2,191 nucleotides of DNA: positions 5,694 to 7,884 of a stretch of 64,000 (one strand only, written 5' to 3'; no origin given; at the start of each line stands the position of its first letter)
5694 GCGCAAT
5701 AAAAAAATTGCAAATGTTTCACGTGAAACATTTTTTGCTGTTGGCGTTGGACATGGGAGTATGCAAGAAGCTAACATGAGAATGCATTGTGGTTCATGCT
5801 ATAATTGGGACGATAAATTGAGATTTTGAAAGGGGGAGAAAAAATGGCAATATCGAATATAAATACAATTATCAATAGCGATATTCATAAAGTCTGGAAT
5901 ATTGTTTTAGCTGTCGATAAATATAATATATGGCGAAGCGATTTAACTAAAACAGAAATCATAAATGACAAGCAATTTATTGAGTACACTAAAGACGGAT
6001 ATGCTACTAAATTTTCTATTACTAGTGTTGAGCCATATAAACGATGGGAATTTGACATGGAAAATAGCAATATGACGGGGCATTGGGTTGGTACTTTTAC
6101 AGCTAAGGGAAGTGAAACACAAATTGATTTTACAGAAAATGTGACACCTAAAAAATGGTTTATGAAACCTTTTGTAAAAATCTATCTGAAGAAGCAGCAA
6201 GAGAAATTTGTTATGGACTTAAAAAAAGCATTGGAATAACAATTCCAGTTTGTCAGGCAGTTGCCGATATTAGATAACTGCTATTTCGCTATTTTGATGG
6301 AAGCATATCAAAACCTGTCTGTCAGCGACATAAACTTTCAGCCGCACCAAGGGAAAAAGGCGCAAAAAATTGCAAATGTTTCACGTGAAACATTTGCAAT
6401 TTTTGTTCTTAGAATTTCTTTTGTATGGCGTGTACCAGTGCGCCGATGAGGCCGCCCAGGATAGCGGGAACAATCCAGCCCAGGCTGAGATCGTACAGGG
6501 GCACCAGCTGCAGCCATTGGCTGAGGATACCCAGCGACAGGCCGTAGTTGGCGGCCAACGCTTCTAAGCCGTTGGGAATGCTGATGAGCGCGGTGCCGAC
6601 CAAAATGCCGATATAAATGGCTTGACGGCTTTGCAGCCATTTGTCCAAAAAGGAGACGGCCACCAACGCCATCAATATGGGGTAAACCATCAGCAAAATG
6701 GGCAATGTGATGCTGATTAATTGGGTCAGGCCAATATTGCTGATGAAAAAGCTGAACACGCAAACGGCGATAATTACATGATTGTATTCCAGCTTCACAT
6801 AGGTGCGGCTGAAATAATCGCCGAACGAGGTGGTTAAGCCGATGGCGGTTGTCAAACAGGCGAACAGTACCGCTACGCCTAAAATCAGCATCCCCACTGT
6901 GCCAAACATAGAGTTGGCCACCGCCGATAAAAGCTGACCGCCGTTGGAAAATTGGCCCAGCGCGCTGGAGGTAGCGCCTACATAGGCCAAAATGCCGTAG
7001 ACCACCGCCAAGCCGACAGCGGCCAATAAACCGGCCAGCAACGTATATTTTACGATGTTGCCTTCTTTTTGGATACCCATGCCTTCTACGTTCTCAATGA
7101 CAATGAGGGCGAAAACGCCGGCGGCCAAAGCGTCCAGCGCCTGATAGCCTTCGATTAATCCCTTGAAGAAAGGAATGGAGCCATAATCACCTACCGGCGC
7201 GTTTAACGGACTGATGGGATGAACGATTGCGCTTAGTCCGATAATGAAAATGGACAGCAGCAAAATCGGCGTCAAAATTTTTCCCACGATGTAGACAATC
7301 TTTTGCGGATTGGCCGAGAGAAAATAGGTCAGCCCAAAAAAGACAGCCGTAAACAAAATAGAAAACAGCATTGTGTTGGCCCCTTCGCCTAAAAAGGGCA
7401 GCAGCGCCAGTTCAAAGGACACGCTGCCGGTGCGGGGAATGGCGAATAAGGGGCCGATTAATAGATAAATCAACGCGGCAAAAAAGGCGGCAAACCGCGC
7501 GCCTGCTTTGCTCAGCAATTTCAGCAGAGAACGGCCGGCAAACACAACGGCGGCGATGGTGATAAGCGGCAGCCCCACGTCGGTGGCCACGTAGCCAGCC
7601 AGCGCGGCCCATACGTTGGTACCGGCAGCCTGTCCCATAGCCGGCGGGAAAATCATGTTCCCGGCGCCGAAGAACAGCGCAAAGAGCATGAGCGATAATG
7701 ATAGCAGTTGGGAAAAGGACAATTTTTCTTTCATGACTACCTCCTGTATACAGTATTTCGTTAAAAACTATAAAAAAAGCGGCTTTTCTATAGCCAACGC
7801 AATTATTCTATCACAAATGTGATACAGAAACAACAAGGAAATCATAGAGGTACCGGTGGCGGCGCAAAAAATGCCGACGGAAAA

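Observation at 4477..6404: Cassette-like array: unrelated small genes separated by a near-identical ~250-bp parS-centred module with its own promoter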

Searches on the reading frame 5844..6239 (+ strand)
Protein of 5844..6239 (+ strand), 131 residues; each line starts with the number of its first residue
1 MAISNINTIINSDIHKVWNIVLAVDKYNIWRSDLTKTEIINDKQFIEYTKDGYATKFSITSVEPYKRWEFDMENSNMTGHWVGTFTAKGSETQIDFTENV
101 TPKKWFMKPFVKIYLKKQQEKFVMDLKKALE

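Call 5: search_protein_families(library=pfam, proteins=[window:5844-6239:+], max_evalue=0.01)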
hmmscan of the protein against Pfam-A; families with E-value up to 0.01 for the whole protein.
window:5844-6239:+ (131 aa): 1 family
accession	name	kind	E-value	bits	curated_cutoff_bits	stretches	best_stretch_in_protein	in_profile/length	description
PF10604.15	Polyketide_cyc2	-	2.2e-09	38.2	27.4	1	10-131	10-142/142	Polyketide cyclase / dehydrase and lipid transport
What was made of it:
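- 5844..6239 (+): Cassette C, 131 aa, SRPBCC/Polyketide_cyc2, GC 31%. Pfam 2.2e-9 (call 5).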

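Call 29: find_encoding_contigs(protein=window:5844-6239:+, flank=6000, max_places=10)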
Protein window:5844-6239:+ (131 aa): 6 contigs read that carry it; 3 places shown.
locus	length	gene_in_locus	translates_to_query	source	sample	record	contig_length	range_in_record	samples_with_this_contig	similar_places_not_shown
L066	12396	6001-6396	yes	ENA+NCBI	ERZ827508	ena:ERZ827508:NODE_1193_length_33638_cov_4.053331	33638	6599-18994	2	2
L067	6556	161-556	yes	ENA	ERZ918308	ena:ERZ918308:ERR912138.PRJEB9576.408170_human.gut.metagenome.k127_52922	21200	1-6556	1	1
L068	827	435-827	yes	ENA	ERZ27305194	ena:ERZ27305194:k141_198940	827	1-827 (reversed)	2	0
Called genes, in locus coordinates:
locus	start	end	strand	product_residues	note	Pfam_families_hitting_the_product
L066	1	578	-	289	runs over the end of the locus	PF02810:SEC-C, PF00557:Peptidase_M24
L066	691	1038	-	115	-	PF01638:HxlR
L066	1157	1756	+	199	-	PF02525:Flavodoxin_2, PF03358:FMN_red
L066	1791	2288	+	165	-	PF01613:Flavin_Reduct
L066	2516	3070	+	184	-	PF18475:PIN7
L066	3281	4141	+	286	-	PF18106:Rol_Rep_N (weak), PF02486:Rep_trans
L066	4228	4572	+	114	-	PF04237:YjbR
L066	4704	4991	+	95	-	-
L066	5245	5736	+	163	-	PF22481:DUF6985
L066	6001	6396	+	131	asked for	PF10604:Polyketide_cyc2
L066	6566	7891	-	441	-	PF05525:Branch_AA_trans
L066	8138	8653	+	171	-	PF07833:Cu_amine_oxidN1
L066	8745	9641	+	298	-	PF13536:EmrE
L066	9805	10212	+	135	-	-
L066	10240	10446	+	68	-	-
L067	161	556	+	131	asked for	PF10604:Polyketide_cyc2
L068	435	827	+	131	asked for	PF10604:Polyketide_cyc2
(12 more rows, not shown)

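Call 33: search_protein_families(library=ncbifam, proteins=[window:5844-6239:+], max_evalue=0.1)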
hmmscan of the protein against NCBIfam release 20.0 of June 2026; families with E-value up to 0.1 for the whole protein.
window:5844-6239:+ (131 aa): 1 family
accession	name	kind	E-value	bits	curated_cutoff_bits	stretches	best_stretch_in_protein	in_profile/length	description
NF047583.1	LIC10604_fam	equivalog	7.4e-07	28.9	200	1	5-99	32-128/161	LIC10604 family protein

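Call 103: search_protein_families(library=padloc, proteins=[window:5844-6239:+], max_evalue=0.01)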
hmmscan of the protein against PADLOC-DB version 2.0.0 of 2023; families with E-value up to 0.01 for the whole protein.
window:5844-6239:+ (131 aa): 0 families

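Call 104: search_protein_families(library=phrogs, proteins=[window:5844-6239:+], max_evalue=0.001)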
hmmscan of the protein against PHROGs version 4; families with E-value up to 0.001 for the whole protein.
window:5844-6239:+ (131 aa): 0 families

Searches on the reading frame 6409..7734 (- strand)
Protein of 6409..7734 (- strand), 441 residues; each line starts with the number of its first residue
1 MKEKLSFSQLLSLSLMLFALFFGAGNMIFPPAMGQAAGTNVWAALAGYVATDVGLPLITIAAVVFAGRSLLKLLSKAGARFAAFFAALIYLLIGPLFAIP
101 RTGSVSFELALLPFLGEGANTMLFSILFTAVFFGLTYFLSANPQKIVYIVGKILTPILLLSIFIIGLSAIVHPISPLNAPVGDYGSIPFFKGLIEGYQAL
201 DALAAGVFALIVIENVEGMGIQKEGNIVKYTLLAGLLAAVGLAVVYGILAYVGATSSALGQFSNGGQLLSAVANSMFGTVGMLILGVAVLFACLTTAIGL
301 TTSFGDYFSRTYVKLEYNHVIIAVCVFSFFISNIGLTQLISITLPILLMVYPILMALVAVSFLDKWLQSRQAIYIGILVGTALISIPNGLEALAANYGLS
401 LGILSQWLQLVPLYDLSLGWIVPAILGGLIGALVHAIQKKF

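Call 5: search_protein_families(library=pfam, proteins=[window:6409-7734:-], max_evalue=0.01)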
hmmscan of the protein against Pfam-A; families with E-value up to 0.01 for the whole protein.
window:6409-7734:- (441 aa): 1 family
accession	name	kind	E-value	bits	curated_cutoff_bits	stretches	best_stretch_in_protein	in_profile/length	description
PF05525.19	Branch_AA_trans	-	3.1e-132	442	22.3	1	9-435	4-426/429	Branched-chain amino acid transport protein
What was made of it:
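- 6409..7734 (-): brnQ, the conserved right-hand flank of the slot. Pfam Branch_AA_trans 3e-132 (call 5).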

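Call 13: find_encoding_contigs(protein=window:6409-7734:-, flank=10000, max_places=10)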
Protein window:6409-7734:- (441 aa): 5 contigs read that carry it; 2 places shown.
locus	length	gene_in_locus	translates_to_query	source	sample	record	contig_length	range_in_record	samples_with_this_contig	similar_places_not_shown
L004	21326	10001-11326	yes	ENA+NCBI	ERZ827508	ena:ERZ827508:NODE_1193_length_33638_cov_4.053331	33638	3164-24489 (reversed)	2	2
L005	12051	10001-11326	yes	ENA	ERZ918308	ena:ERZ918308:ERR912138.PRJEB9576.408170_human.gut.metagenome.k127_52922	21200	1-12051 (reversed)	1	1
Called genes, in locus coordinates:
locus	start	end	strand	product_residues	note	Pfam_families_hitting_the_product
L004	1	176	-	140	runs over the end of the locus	PF09413:DUF2007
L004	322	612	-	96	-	-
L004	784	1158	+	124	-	PF01638:HxlR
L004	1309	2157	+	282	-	PF03595:SLAC1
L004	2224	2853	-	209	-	PF13460:NAD_binding_10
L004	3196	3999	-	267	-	PF00376:MerR, PF13411:MerR_1, PF09278:MerR-DNA-bind (weak), PF09403:FadA (faint), PF06445:GyrI-like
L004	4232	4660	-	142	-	-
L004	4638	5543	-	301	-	-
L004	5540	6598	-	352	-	PF00672:HAMP (weak), PF00512:HisKA, PF02518:HATPase_c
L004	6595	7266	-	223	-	PF00072:Response_reg, PF00486:Trans_reg_C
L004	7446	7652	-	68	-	-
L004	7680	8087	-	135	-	-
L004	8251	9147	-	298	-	PF13536:EmrE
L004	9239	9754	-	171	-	PF07833:Cu_amine_oxidN1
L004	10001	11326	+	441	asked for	PF05525:Branch_AA_trans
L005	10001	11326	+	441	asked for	PF05525:Branch_AA_trans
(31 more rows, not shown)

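Call 23: find_related_loci(query=window:6409-7734:-, collection=genome_contigs, flank=10000)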
Query window:6409-7734:- (441 aa) in genome_contigs; peptide patterns used: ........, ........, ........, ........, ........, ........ (x = any residue, [..] = any of these).
158 stretches matched a pattern; 47 encode a relative of the query (tblastn E <= 1e-3); 47 distinct loci.
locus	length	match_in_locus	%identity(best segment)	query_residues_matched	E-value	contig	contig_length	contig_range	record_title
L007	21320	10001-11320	95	1-440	0e+0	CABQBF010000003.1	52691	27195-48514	MAG TPA_asm: uncultured Peptococcaceae bacterium isolate MGYG-HGUT-00413 genome assembly, contig: GUT_GENOME009437_3, wh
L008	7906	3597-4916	83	1-440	0e+0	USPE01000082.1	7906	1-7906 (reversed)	uncultured Peptococcaceae bacterium isolate UMGS1945 genome assembly, contig: NODE_4392_length_7906_cov_3.169150, whole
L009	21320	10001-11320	83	1-440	0e+0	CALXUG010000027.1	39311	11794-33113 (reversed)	MAG: uncultured Clostridia bacterium isolate BRZ_EN__bin1 genome assembly, contig: BRZ_EN__NODE_945_length_39311_cov_10.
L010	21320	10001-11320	77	1-440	0e+0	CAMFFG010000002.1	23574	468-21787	MAG: uncultured Peptococcaceae bacterium isolate SRR15057920_bin.47_metaWRAP_v1.3_MAG genome assembly, contig: ERZ104075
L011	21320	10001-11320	75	1-439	0e+0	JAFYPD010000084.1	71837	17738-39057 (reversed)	MAG: Peptococcaceae bacterium isolate RGIG7294 Water_buffalos_Cecum-4__c642870, whole genome shotgun sequence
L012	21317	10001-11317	72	1-439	0e+0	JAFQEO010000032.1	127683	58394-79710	MAG: Peptococcaceae bacterium isolate RGIG1748 Goat_Cecum-3__c755194, whole genome shotgun sequence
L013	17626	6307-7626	73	1-440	0e+0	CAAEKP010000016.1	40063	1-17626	MAG TPA_asm: Peptococcaceae bacterium, isolate HGM14212, WGS project CAAEKP010000000 data, contig: ERS537207_88_k99_2068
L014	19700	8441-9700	74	1-420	0e+0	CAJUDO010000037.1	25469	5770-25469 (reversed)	MAG TPA_asm: uncultured Peptococcaceae bacterium isolate MGBC129548 genome assembly, contig: MGBC129548.37, whole genome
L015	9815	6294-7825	70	1-440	9e-148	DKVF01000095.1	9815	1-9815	MAG TPA_asm: Peptococcaceae bacterium UBA7185 UBA7185_contig_9843, whole genome shotgun sequence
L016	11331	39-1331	54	3-433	1e-137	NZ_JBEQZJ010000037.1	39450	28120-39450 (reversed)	[Eubacterium] hominis strain UGRO018 UGRO018_37, whole genome shotgun sequence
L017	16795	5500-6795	53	3-433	9e-134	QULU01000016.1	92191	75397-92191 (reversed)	Clostridiaceae bacterium OM02-2AC OM02-2AC.Scaf16, whole genome shotgun sequence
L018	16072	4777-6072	52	3-433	6e-131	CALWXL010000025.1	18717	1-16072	MAG: uncultured Oscillospiraceae bacterium isolate BRZ_QR__bin68 genome assembly, contig: BRZ_QR__NODE_3020_length_18717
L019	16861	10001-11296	49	3-433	5e-128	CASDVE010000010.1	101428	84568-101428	uncultured Eubacteriales bacterium isolate A18_L2_319319_idba_bin.24 genome assembly, contig: A18_L2_319319_idba_bin.24.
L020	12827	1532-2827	52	3-433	6e-128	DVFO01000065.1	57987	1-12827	MAG TPA_asm: Candidatus Enterenecus faecium isolate ChiGjej2B2-12916 ChiGjej2B2M5__C454143_L57987_SRR6323342, whole geno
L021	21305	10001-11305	51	1-439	6e-127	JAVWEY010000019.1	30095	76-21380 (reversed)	MAG: Erysipelotrichaceae bacterium isolate CGS1Y1-bin30 NODE_19_length_30095_cov_14.212406, whole genome shotgun sequenc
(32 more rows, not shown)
